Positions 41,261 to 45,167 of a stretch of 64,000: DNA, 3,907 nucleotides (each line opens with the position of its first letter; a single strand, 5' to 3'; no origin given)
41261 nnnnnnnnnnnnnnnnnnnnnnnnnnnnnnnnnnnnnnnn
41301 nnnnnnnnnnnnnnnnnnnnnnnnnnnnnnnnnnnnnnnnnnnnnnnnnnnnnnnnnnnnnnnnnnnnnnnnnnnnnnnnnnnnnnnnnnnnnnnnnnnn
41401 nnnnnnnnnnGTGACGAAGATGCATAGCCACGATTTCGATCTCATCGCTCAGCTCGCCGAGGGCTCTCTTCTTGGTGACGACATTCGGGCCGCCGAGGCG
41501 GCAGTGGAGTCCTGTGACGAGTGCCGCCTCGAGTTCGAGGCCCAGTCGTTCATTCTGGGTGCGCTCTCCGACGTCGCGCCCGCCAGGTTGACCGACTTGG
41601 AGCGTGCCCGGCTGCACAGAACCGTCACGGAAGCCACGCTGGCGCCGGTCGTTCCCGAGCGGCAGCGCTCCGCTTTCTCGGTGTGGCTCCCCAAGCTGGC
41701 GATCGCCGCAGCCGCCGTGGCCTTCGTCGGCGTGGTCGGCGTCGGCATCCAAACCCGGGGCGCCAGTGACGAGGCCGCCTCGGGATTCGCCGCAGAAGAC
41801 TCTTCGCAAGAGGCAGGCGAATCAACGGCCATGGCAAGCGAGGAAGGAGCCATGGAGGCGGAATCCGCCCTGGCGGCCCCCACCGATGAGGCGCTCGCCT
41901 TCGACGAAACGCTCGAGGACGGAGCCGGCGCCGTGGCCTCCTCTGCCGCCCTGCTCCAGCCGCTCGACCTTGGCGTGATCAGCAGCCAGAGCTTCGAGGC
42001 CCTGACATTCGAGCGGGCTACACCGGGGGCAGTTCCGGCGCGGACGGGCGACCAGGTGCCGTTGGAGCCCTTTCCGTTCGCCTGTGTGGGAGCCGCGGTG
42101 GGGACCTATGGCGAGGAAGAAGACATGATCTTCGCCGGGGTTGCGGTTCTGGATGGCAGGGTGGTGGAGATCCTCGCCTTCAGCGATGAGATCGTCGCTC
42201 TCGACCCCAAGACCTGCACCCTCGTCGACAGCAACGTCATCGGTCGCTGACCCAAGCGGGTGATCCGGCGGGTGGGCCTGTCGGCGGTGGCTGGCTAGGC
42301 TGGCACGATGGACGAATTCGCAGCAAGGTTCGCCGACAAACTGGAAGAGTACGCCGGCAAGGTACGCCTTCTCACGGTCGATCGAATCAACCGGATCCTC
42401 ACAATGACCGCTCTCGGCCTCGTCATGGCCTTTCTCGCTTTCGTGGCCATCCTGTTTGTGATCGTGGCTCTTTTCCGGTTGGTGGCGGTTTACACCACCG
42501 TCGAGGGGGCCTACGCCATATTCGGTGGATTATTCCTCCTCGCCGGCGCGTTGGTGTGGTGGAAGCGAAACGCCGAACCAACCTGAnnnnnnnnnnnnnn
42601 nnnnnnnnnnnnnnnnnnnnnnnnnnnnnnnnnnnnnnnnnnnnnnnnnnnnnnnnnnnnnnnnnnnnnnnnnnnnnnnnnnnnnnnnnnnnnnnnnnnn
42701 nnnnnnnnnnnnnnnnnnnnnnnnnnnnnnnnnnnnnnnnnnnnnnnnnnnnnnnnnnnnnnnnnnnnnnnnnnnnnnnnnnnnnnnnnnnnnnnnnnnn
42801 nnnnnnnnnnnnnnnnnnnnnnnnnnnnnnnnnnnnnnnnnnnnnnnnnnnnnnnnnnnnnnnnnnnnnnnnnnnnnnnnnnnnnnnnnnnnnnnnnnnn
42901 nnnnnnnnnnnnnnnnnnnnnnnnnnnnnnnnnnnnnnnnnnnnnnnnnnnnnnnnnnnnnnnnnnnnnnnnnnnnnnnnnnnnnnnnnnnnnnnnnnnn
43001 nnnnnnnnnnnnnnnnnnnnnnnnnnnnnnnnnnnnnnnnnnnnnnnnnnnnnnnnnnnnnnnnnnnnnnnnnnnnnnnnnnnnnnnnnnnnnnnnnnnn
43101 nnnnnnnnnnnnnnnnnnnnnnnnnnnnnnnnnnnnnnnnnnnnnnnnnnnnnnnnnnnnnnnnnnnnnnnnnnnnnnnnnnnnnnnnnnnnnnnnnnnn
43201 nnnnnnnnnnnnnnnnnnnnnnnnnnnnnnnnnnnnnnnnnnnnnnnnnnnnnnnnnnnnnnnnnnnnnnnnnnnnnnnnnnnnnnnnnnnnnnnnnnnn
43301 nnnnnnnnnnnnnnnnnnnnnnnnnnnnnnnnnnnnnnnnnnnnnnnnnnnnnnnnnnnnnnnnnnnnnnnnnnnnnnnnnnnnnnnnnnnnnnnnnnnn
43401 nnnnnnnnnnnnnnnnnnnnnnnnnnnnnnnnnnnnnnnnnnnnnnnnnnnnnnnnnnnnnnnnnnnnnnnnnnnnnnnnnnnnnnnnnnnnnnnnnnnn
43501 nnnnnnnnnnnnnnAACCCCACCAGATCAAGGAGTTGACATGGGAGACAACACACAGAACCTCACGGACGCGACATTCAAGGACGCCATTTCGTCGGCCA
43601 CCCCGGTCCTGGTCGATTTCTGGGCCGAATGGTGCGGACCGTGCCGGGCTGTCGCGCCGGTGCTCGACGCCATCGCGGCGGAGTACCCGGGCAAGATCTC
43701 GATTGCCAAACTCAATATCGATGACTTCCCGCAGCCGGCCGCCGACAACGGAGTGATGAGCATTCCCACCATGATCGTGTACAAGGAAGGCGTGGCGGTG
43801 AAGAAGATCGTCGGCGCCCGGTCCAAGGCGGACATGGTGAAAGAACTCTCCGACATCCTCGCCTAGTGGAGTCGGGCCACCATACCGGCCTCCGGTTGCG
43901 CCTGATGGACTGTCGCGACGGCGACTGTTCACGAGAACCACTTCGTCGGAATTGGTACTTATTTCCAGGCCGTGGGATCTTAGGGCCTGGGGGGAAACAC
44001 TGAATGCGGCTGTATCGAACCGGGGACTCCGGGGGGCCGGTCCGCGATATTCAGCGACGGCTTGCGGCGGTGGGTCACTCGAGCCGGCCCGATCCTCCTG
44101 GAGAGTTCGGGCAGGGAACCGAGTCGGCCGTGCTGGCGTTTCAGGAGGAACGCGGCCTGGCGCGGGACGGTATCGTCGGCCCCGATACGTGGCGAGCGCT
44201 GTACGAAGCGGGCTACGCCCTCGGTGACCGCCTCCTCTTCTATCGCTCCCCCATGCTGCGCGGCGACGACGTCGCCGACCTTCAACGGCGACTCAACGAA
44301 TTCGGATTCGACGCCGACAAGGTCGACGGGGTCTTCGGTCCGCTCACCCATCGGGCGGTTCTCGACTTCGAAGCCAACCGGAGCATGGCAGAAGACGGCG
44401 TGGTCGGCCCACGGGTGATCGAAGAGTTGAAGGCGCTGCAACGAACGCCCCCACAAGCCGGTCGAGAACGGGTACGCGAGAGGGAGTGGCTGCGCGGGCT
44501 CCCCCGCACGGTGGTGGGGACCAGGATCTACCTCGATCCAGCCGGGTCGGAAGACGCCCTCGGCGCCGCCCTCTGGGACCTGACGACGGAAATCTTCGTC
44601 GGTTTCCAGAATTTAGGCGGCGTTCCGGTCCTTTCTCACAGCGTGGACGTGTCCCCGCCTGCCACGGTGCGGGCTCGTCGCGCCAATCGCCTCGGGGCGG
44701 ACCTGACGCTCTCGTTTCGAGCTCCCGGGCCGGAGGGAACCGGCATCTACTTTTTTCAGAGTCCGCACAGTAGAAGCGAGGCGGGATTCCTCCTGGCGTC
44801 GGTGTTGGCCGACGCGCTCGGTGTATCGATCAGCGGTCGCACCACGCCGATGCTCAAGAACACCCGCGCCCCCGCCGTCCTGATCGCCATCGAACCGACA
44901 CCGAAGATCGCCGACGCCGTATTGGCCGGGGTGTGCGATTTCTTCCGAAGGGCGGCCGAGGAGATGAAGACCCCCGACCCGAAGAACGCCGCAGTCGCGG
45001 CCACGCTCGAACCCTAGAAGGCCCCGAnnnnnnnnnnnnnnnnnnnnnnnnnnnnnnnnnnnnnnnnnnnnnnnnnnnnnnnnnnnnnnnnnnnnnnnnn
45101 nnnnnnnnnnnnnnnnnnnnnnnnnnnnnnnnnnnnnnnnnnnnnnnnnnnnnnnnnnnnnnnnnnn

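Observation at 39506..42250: Free-standing MviN-type pseudokinase / extracytoplasmic-domain protein without the MurJ flippase, at the conserved SigM locus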

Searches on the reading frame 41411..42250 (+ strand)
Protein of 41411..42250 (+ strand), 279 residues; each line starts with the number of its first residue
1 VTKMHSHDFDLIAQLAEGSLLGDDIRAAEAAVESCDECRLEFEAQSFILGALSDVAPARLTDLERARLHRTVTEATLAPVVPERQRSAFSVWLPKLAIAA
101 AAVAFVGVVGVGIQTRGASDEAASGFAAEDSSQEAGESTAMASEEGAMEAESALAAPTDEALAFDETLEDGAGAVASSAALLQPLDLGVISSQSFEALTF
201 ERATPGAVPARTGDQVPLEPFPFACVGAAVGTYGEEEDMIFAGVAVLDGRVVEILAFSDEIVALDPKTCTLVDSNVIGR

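Call 3: search_protein_families(library=pfam, proteins=[window:41411-42250:+], max_evalue=0.1)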
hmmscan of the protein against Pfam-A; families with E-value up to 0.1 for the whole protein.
window:41411-42250:+ (279 aa): 1 family
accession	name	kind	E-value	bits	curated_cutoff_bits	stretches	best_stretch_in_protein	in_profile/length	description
PF05084.19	GRA6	-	0.029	14.8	27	1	84-172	9-96/186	Granule antigen protein (GRA6)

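Call 4: search_protein_families(library=ncbifam, proteins=[window:41411-42250:+], max_evalue=0.1)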
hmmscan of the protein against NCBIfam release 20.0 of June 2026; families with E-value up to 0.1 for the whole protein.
window:41411-42250:+ (279 aa): 1 family
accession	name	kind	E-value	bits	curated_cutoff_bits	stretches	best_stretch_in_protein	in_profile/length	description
NF052375.1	antisigma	equivalog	2.8e-07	30.7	100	1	15-162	5-151/217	anti-sigma factor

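Call 75: search_protein_families(library=ncbifam, proteins=[window:41420-42250:+], max_evalue=0.01)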
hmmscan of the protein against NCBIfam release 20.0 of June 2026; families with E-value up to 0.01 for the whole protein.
window:41420-42250:+ (276 aa): 1 family
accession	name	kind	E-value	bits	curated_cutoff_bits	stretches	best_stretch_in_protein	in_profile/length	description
NF052375.1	antisigma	equivalog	2.8e-07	30.8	100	1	12-159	5-151/217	anti-sigma factor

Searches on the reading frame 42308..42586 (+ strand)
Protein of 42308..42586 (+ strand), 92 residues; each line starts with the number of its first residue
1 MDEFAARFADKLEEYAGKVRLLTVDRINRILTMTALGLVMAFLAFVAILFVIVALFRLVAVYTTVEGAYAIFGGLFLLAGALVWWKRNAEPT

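Call 3: search_protein_families(library=pfam, proteins=[window:42308-42586:+], max_evalue=0.1)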
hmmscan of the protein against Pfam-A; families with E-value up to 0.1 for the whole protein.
window:42308-42586:+ (92 aa): 2 families
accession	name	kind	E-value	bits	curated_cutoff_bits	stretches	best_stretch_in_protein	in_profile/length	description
PF13903.11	Claudin_2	-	0.009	16.2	29.1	1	32-85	93-137/192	PMP-22/EMP/MP20/Claudin tight junction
PF07332.16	Phage_holin_3_6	-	0.049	14.1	28.4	1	28-85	34-89/116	Putative Actinobacterial Holin-X, holin superfamily III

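Call 75: search_protein_families(library=ncbifam, proteins=[window:42308-42586:+], max_evalue=0.01)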
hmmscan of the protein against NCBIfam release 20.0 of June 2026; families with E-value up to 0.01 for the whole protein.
window:42308-42586:+ (92 aa): 0 families

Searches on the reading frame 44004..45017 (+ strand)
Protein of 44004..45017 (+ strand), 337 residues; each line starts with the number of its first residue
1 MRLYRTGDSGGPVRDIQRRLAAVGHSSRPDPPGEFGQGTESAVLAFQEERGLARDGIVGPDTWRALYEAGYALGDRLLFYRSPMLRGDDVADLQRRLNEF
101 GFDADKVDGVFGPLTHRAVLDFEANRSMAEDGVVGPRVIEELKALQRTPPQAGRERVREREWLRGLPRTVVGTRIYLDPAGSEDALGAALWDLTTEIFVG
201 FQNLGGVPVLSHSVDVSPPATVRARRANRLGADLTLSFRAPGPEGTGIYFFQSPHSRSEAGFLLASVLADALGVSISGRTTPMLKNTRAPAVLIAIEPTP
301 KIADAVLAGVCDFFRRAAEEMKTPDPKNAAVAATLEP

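Call 3: search_protein_families(library=pfam, proteins=[window:44004-45017:+], max_evalue=0.1)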
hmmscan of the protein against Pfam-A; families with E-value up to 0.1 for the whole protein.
window:44004-45017:+ (337 aa): 2 families
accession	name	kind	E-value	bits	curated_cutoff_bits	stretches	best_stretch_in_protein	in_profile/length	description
PF01471.23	PG_binding_1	-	3.4e-33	114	23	2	10-66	2-57/57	Putative peptidoglycan binding domain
PF09374.15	PG_binding_3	-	2.7e-07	31.1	24.6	0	93-120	6-32/76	Predicted Peptidoglycan domain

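Call 75: search_protein_families(library=ncbifam, proteins=[window:44004-45017:+], max_evalue=0.01)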
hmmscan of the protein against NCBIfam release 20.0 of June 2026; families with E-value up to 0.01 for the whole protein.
window:44004-45017:+ (337 aa): 6 families
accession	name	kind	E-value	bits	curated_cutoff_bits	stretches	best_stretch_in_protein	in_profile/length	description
TIGR02869.1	spore_SleB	equivalog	1.6e-24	86.9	236.5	2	86-155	12-81/201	spore cortex-lytic enzyme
NF052335.1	PdgHdaseHSB129560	equivalog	1e-17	64.5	500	2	4-67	200-262/330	peptidoglycan hydrolase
NF052336.1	PdgHdaseHSB100310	equivalog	2.2e-17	63.4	500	2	4-67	185-247/316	peptidoglycan hydrolase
NF004786.0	PRK06132.1-3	equivalog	2.3e-11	43.2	329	1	88-159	221-296/418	hypothetical protein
NF052377.1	lmo1851_S41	exception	5.9e-08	31.8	725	1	87-141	390-444/468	lmo1851 family serine protease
NF038080.1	PG_bind_siph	domain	1.1e-06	28.9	55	1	3-67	6-75/76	peptidoglycan-binding protein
